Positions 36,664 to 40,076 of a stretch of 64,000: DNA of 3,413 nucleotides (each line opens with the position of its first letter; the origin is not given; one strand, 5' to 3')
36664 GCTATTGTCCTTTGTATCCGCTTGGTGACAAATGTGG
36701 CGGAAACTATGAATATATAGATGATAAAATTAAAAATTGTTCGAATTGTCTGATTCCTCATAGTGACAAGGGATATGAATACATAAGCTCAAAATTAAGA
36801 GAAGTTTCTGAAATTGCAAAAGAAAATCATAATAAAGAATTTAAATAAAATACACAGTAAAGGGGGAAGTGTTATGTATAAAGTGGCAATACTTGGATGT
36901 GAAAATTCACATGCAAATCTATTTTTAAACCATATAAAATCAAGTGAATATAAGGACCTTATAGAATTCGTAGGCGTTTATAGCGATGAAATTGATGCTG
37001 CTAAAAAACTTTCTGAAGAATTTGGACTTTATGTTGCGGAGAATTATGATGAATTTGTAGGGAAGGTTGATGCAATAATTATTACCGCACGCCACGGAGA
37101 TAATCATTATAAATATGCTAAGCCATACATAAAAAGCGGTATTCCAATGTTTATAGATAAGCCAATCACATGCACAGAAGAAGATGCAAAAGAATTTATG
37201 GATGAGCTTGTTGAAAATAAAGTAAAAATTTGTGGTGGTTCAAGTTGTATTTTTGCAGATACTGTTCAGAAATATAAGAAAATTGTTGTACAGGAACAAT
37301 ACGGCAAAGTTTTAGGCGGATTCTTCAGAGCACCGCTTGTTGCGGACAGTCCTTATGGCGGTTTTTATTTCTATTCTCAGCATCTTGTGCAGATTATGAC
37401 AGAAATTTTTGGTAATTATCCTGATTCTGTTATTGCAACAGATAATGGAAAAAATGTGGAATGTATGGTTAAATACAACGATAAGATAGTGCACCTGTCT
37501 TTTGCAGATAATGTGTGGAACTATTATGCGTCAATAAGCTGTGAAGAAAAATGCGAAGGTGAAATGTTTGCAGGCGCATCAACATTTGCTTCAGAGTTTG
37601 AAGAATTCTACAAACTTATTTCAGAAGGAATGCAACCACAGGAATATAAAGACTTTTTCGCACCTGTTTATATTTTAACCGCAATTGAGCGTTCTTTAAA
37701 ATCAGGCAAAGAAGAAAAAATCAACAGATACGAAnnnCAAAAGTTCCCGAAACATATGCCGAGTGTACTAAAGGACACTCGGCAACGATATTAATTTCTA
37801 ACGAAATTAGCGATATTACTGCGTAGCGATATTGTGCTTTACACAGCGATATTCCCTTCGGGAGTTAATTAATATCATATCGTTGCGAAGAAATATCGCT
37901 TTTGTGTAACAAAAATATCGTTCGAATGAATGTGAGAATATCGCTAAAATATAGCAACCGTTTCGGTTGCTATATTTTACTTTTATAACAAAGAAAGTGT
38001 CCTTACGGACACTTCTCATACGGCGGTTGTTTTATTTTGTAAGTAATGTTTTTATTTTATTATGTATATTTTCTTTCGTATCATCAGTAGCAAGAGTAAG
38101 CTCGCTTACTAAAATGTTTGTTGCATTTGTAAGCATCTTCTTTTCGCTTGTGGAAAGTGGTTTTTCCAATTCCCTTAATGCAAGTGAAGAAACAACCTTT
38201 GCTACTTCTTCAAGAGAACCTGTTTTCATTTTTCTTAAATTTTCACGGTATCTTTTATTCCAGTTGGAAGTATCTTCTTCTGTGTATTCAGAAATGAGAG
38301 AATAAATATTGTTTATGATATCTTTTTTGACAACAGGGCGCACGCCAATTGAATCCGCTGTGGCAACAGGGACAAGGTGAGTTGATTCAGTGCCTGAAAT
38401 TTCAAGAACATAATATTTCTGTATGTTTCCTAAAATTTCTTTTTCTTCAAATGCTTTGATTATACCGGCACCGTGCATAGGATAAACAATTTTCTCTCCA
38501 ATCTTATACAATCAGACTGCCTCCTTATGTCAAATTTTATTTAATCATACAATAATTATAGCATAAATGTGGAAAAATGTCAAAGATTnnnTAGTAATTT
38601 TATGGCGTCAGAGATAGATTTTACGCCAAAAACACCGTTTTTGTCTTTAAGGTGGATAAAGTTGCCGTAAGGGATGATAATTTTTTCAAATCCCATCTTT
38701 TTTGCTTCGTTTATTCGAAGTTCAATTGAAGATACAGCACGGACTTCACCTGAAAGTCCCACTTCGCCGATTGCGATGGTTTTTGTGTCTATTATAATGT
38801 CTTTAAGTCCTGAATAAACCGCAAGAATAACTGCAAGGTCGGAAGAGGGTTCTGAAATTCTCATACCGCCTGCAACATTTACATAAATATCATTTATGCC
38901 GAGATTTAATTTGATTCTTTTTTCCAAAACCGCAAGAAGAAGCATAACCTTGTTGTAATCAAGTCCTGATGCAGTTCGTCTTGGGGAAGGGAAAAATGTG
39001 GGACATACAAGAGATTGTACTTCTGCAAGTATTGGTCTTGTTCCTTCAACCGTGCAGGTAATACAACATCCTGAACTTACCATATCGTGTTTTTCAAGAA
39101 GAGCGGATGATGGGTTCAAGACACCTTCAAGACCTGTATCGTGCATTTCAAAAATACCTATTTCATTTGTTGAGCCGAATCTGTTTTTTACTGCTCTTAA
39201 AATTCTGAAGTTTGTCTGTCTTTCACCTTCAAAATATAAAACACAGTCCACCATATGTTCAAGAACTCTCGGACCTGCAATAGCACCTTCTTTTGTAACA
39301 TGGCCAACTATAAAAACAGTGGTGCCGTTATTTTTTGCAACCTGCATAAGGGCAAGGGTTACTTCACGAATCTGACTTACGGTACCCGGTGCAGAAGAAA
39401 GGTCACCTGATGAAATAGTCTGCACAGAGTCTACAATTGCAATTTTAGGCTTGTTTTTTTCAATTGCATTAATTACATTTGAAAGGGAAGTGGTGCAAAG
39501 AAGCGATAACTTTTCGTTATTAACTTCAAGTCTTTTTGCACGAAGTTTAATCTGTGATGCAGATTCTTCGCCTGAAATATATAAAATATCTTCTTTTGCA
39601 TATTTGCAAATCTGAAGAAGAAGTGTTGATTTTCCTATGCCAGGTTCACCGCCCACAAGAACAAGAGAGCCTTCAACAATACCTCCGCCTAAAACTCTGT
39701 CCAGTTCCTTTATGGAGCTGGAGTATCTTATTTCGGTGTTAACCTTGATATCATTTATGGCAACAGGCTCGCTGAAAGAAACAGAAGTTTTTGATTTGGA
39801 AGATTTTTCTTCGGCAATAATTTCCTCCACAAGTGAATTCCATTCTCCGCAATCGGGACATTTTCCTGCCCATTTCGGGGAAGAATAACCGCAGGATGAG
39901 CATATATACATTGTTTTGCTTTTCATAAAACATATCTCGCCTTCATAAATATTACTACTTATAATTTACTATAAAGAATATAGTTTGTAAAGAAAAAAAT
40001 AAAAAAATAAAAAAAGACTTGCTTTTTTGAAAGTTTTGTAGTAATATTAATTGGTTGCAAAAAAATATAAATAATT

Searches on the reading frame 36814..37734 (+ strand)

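Call 52: search_protein_families(library=pfam, proteins=[window:36814-37734:+], max_evalue=0.00001)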
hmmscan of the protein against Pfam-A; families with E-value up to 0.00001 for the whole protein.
window:36814-37734:+ (307 aa): 1 family
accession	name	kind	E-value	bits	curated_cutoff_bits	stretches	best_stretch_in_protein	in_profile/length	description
PF01408.29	GFO_IDH_MocA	-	4.9e-14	53.5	24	1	23-138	2-115/120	Oxidoreductase family, NAD-binding Rossmann fold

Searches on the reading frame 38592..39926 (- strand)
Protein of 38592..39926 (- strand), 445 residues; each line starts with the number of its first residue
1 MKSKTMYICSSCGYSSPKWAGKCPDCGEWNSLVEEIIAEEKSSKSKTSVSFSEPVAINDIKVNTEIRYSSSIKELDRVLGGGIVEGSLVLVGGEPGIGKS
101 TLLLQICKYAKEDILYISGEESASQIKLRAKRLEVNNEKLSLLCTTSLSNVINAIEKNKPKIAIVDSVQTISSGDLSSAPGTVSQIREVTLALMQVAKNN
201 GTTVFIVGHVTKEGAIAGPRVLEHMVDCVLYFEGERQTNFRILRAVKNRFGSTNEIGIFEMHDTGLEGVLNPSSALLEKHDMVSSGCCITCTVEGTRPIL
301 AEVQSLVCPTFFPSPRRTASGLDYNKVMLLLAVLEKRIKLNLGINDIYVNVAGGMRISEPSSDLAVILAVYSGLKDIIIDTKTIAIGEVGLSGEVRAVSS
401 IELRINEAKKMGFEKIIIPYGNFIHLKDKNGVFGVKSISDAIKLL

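Call 52: search_protein_families(library=pfam, proteins=[window:38592-39926:-], max_evalue=0.00001)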
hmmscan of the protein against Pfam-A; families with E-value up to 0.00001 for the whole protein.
window:38592-39926:- (445 aa): 8 families
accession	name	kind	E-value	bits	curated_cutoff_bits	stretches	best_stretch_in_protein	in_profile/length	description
PF06745.19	ATPase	-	5.1e-20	72.3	26.6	2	70-140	3-77/231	KaiC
PF18073.7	Zn_ribbon_LapB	-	2.2e-13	50.1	25.7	1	7-34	1-28/28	Rubredoxin metal binding domain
PF13481.12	AAA_25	-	4.9e-12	46.3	27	1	66-215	13-195/195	AAA domain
PF13541.12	ChlI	-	1.1e-09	38.7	27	1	343-422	41-121/121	Subunit ChlI of Mg-chelatase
PF03796.21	DnaB_C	-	5.6e-08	32.9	27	0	70-134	4-73/255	DnaB-like helicase C terminal domain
PF05362.19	Lon_C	-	3.3e-06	27.2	21.1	1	346-428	95-178/205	Lon protease (S16) C-terminal proteolytic domain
PF13191.12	AAA_16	-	4.2e-06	27.8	32.6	0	75-124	12-63/167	AAA ATPase domain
PF00004.35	AAA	-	8.7e-06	26.6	21.2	0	89-211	1-109/131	ATPase family associated with various cellular activities (AAA)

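Call 53: find_related_loci(query=window:38592-39926:-, collection=genome_contigs, flank=2000)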
Query window:38592-39926:- (445 aa) in genome_contigs; peptide patterns used: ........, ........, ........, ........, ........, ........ (x = any residue, [..] = any of these).
600 stretches matched a pattern (row limit reached: there are more); 572 encode a relative of the query (tblastn E <= 1e-3); the best 80 are kept; 80 distinct loci.
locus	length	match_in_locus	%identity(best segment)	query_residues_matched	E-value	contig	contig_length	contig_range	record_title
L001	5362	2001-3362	53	2-445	2e-162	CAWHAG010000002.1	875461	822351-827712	MAG: Ignavibacteriota bacterium isolate MFD04408.bin.1.36 genome assembly, contig: contig_39761, whole genome shotgun se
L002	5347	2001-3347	54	2-445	4e-161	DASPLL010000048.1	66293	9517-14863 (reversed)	MAG TPA_asm: Clostridia bacterium isolate SMAG_U12063 k141_234343, whole genome shotgun sequence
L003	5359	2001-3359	55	2-445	2e-159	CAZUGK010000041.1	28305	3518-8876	MAG TPA_asm: uncultured Clostridiaceae bacterium isolate binchicken_co104_9 genome assembly, contig: NODE_1265_length_28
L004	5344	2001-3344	54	2-442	8e-159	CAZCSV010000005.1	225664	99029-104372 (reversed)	MAG TPA_asm: uncultured Ignavibacteriaceae bacterium isolate binchicken_co44_166 genome assembly, contig: NODE_47_length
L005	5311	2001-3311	54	2-445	2e-158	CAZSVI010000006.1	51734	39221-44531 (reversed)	MAG TPA_asm: uncultured Oscillospiraceae bacterium isolate SRP241326_co3_320 genome assembly, contig: NODE_1059_length_5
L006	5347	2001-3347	53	2-443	5e-158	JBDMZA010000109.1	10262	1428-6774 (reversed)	MAG: Clostridiales bacterium isolate NRS2.bin.1 k97_77584, whole genome shotgun sequence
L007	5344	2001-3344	54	2-442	2e-157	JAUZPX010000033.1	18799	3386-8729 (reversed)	MAG: Bacillota bacterium isolate bin213(16d) MNJJDPLE_33, whole genome shotgun sequence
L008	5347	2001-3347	52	2-445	3e-157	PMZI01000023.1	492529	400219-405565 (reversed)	MAG: Ignavibacteriae bacterium isolate fen_1268 73.20110800_E3D.28_contig_1307, whole genome shotgun sequence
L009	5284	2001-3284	56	2-427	4e-157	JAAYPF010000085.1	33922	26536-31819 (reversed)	MAG: Clostridiaceae bacterium isolate AS22ysBPME_170 72574_AS22, whole genome shotgun sequence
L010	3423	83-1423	53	4-445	5e-159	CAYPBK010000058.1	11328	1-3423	MAG TPA_asm: uncultured Clostridiaceae bacterium isolate SRP294416_co3_817 genome assembly, contig: NODE_11425_length_11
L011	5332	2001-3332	54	2-442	7e-156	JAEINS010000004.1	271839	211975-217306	MAG: Melioribacteraceae bacterium isolate MAG10 NODE_36_length_271839_cov_186.843690, whole genome shotgun sequence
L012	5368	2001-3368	54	1-444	3e-155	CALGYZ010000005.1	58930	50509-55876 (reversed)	MAG TPA_asm: uncultured Bacillaceae bacterium isolate SRR6713633_bin.63_CONCOCT_v1.1_MAG genome assembly, contig: ERZ794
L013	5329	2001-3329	53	2-443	2e-155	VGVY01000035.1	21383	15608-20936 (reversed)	MAG: Ignavibacteria bacterium isolate K_DeepCast_100m_m2_176 K_DeepCast_100m_m2_176_Ga0194127_10003175, whole genome sho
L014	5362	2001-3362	53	2-445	3e-155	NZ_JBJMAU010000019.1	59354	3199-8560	Anaerobacillus sp. MEB173 MEB173_assembly_contig_19, whole genome shotgun sequence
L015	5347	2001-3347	54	2-445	1e-155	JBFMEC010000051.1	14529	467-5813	MAG: Nitrospirota bacterium isolate MAG235 MAG235_51, whole genome shotgun sequence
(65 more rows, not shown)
